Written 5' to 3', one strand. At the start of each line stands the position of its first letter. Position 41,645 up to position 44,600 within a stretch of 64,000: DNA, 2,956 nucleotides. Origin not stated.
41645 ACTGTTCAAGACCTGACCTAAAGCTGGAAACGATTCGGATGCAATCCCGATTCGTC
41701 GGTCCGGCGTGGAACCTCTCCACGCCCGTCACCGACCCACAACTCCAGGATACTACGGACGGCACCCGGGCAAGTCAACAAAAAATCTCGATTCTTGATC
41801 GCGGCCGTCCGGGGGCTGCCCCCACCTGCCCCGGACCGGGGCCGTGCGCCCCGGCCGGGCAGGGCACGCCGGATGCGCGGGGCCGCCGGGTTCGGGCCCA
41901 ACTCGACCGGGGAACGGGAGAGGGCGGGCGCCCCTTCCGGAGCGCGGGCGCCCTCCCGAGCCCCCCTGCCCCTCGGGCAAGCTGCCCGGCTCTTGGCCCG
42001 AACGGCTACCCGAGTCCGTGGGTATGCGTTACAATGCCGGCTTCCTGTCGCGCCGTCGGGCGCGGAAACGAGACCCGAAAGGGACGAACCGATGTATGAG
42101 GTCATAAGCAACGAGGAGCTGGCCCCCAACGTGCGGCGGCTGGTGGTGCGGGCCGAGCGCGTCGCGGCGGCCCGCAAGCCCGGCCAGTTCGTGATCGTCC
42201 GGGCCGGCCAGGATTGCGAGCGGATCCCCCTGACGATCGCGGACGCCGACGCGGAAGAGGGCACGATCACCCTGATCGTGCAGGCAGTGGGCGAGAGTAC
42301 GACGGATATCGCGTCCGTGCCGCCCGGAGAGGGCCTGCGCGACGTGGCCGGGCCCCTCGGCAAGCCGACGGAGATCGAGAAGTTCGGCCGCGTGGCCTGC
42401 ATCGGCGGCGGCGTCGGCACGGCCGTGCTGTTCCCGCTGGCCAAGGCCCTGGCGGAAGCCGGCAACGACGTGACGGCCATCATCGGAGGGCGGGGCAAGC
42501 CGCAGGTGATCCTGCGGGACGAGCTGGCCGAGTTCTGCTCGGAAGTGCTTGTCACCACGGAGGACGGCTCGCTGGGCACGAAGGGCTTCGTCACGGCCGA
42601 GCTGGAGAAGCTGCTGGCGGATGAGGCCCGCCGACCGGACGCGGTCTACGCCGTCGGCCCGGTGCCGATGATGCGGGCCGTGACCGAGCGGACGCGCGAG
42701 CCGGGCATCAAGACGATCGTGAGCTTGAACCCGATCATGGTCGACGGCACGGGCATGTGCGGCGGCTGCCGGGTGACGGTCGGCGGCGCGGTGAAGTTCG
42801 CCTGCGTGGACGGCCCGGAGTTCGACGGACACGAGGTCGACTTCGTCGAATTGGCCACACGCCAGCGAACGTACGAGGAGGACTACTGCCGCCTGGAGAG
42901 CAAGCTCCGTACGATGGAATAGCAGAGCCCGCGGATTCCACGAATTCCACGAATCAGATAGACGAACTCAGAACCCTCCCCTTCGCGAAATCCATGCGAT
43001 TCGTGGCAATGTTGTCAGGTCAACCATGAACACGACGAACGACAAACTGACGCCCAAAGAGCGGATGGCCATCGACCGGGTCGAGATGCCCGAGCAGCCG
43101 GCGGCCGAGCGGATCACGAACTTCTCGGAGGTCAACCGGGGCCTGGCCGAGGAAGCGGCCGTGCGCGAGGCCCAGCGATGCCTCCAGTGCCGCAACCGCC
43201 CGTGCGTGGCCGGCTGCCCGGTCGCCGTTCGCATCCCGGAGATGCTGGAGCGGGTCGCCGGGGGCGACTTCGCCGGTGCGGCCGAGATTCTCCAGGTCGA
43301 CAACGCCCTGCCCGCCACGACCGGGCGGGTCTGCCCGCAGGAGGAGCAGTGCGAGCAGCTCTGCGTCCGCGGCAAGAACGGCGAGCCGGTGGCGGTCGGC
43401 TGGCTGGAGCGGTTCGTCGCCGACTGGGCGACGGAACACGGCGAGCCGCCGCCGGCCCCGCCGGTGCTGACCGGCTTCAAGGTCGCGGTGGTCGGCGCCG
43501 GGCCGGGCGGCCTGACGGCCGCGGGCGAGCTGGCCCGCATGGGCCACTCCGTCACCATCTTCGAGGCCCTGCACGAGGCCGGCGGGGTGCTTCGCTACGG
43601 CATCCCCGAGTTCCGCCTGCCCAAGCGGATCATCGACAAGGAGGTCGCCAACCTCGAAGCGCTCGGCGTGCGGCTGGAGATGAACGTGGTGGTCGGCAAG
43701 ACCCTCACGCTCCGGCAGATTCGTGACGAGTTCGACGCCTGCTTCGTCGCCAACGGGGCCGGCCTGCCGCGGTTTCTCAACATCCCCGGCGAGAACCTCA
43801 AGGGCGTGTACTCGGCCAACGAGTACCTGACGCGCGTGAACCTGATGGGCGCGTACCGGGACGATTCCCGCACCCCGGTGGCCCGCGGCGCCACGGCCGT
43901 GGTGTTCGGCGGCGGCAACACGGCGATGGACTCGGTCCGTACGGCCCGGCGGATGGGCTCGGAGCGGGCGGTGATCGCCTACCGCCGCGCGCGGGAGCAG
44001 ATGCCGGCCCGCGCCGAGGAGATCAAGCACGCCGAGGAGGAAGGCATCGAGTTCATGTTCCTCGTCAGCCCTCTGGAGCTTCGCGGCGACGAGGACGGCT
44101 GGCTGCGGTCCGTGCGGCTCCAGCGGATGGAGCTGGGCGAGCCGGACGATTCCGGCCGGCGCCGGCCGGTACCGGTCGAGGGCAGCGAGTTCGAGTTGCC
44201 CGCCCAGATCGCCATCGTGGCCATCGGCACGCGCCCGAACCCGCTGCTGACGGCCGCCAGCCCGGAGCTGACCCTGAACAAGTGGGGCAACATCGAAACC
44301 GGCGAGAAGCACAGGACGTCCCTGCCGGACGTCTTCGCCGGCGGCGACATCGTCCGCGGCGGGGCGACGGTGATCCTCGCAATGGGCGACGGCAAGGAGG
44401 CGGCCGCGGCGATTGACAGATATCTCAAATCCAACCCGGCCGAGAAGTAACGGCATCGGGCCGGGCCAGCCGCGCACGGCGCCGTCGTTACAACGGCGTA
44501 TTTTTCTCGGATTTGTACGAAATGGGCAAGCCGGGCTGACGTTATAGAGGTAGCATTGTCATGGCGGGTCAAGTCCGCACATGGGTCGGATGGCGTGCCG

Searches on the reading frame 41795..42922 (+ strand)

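Call 40: search_protein_families(library=pfam, proteins=[window:41795-42922:+], max_evalue=0.001)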
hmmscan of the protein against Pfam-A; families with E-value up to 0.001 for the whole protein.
window:41795-42922:+ (375 aa): 2 families
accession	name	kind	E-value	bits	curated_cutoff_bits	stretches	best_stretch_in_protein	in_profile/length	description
PF10418.14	DHODB_Fe-S_bind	-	3e-13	49.7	23.9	1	312-349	1-41/41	Iron-sulfur cluster binding domain of dihydroorotate dehydrogenase B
PF00175.26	NAD_binding_1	-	1.8e-05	25.8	22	1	203-297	2-108/109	Oxidoreductase NAD-binding domain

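Call 74: search_protein_families(library=ncbifam, proteins=[window:41795-42922:+], max_evalue=0.00001)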
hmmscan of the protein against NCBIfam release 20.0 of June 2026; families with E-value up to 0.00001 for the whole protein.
window:41795-42922:+ (375 aa): 14 families
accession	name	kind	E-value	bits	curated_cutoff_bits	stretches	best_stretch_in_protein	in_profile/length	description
NF004862.0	PRK06222.1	subfamily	1e-114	382.8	220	1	100-363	1-263/281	sulfide/dihydroorotate dehydrogenase-like FAD/NAD-binding protein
NF009414.0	PRK12778.1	equivalog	1.2e-111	374.3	1103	1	100-362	1-262/752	bifunctional dihydroorotate dehydrogenase B NAD binding subunit/NADPH-dependent glutamate synthase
NF009413.0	PRK12775.1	equivalog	2.1e-86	290.7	1895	1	100-363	1-263/1006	putative trifunctional 2-polyprenylphenol hydroxylase/glutamate synthase subunit beta/ferritin domain-containing protein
NF009415.0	PRK12779.1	equivalog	1.8e-60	204.9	1519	1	100-360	650-930/944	putative bifunctional glutamate synthase subunit beta/2-polyprenylphenol hydroxylase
NF000796.0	PRK00054.1-1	equivalog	8.8e-43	146.4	224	1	102-360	7-247/254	dihydroorotate dehydrogenase electron transfer subunit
NF000799.0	PRK00054.1-4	equivalog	1.7e-37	128.9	314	1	102-348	8-256/258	dihydroorotate dehydrogenase electron transfer subunit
NF000798.0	PRK00054.1-3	equivalog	2.9e-37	128.6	219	1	99-349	6-243/244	dihydroorotate dehydrogenase electron transfer subunit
NF000797.0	PRK00054.1-2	equivalog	1.1e-35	123.2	270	1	102-345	18-262/267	dihydroorotate dehydrogenase electron transfer subunit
NF004470.0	PRK05802.1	equivalog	1.2e-15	57.3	313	1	91-331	58-307/330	sulfide/dihydroorotate dehydrogenase-like FAD/NAD-binding protein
NF006220.0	PRK08345.1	subfamily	1.7e-13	50.5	395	1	127-344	43-283/294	cytochrome-c3 hydrogenase subunit gamma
TIGR02911.1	sulfite_red_B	equivalog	8.8e-13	47.9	288.6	1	125-344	29-252/261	anaerobic sulfite reductase subunit AsrB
NF040835.1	sulfhyd_HydG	equivalog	6.2e-10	38.8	650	0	280-344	213-280/292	NADPH-dependent hydrogenase/sulfhydrogenase 1 subunit gamma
NF040830.1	sulfhyd_ShyC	equivalog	3.1e-08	33.2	600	0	293-345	227-278/288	NAD(P)-dependent hydrogenase/sulfhydrogenase 2 subunit gamma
NF040810.1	BenC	equivalog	4.8e-06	26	430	1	102-307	108-322/333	benzoate 1,2-dioxygenase electron transfer component BenC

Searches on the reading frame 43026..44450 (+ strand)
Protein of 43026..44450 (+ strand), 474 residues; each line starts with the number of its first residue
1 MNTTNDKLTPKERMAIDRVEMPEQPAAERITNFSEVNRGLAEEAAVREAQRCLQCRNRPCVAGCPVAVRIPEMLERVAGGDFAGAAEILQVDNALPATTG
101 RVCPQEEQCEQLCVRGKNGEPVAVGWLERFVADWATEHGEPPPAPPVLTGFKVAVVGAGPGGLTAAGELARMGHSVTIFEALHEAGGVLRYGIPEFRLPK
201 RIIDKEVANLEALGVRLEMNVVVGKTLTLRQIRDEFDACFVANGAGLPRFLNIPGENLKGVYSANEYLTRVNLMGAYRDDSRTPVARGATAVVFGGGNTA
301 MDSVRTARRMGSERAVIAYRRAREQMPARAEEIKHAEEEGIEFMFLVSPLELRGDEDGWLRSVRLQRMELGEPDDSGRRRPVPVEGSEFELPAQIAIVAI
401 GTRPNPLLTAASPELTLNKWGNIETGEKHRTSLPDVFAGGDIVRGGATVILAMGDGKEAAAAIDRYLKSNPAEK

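Call 40: search_protein_families(library=pfam, proteins=[window:43026-44450:+], max_evalue=0.001)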
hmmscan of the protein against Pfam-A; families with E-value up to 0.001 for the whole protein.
window:43026-44450:+ (474 aa): 12 families
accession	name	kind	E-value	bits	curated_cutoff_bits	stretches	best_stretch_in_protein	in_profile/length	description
PF14691.11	Fer4_20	-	1.4e-39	134.8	25.8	1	29-139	1-112/113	Dihydroprymidine dehydrogenase domain II, 4Fe-4S cluster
PF07992.20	Pyr_redox_2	-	8.1e-34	117.8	26.1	1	151-456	1-291/291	Pyridine nucleotide-disulphide oxidoreductase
PF00070.33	Pyr_redox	-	5.6e-12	46.5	22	2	291-366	2-80/82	Pyridine nucleotide-disulphide oxidoreductase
PF13450.12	NAD_binding_8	-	3.8e-08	33.9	21.9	1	155-189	1-35/68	NAD(P)-binding Rossmann-like domain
PF01262.27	AlaDh_PNT_C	-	2.9e-06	27.3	23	0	152-182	30-60/214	Alanine dehydrogenase/PNT, C-terminal domain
PF12831.13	FAD_oxidored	-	1.2e-05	25.2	27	1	153-189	2-38/416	FAD dependent oxidoreductase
PF01266.30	DAO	-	0.0001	22.4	27.9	0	152-186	1-35/353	FAD dependent oxidoreductase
PF01494.25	FAD_binding_3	-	0.00013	21.8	22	1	152-184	3-35/349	FAD binding domain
PF01946.23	Thi4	-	0.00026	20.7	26.2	1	152-216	19-83/235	Thi4 family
PF03486.20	HI0933_like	-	0.00049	20.1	50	1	152-186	2-36/244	HI0933-like protein Rossmann domain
PF13738.12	Pyr_redox_3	-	0.00054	19.7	30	0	155-181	2-29/305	Pyridine nucleotide-disulphide oxidoreductase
PF00890.30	FAD_binding_2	-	0.00065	19.4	20.4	1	153-187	2-36/414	FAD binding domain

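Call 74: search_protein_families(library=ncbifam, proteins=[window:43026-44450:+], max_evalue=0.00001)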
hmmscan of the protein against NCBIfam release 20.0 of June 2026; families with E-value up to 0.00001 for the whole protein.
window:43026-44450:+ (474 aa): 33 families (the best 25 are shown)
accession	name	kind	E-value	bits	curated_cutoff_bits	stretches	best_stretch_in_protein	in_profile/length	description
NF009414.0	PRK12778.1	equivalog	1.4e-216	721.2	1103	1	4-469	282-751/752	bifunctional dihydroorotate dehydrogenase B NAD binding subunit/NADPH-dependent glutamate synthase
TIGR01316.1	gltA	equivalog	3e-172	573.5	471.75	1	25-467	1-449/449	NADPH-dependent glutamate synthase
NF009413.0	PRK12775.1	equivalog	2.6e-158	528.7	1895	1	16-470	297-757/1006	putative trifunctional 2-polyprenylphenol hydroxylase/glutamate synthase subunit beta/ferritin domain-containing protein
NF009415.0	PRK12779.1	equivalog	5.5e-124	415.1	1519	1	60-473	210-632/944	putative bifunctional glutamate synthase subunit beta/2-polyprenylphenol hydroxylase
NF009410.0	PRK12771.1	subfamily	9.5e-124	414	516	2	58-472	48-450/566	NAD(P)-binding protein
NF009454.0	PRK12814.1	equivalog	1.8e-115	386.8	916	2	59-473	103-506/657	putative NADPH-dependent glutamate synthase small subunit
TIGR01318.1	gltD_gamma_fam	subfamily_domain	1.6e-111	373.1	482.95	1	17-468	7-466/467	glutamate synthase, small subunit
NF009408.0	PRK12769.1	equivalog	2.3e-109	366.4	1003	1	13-469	188-653/659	formate-dependent uric acid utilization protein AegA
NF010590.0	PRK13984.1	equivalog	3.6e-93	312.8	946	1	12-470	152-609/611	putative oxidoreductase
NF009451.0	PRK12809.1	equivalog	1e-91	308.2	1154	1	25-462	183-629/639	formate-dependent uric acid utilization protein YgfT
TIGR01317.1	GOGAT_sm_gam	subfamily_domain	1.4e-85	288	447.7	1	19-468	12-479/485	glutamate synthase small subunit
NF009409.0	PRK12770.1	subfamily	2e-80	270.6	343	1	149-470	17-353/360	putative glutamate synthase subunit beta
TIGR03315.1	Se_ygfK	equivalog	1.6e-79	267.5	835.3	1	40-463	427-835/1012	putative selenate reductase subunit YgfK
NF045663.1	diclust_near_Sec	equivalog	1.3e-42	145.9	530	1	59-245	19-199/759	pyridine nucleotide-disulfide oxidoreductase/dicluster-binding protein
TIGR01292.1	TRX_reduct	equivalog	1.8e-18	66.4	343.45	1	287-467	140-300/300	thioredoxin-disulfide reductase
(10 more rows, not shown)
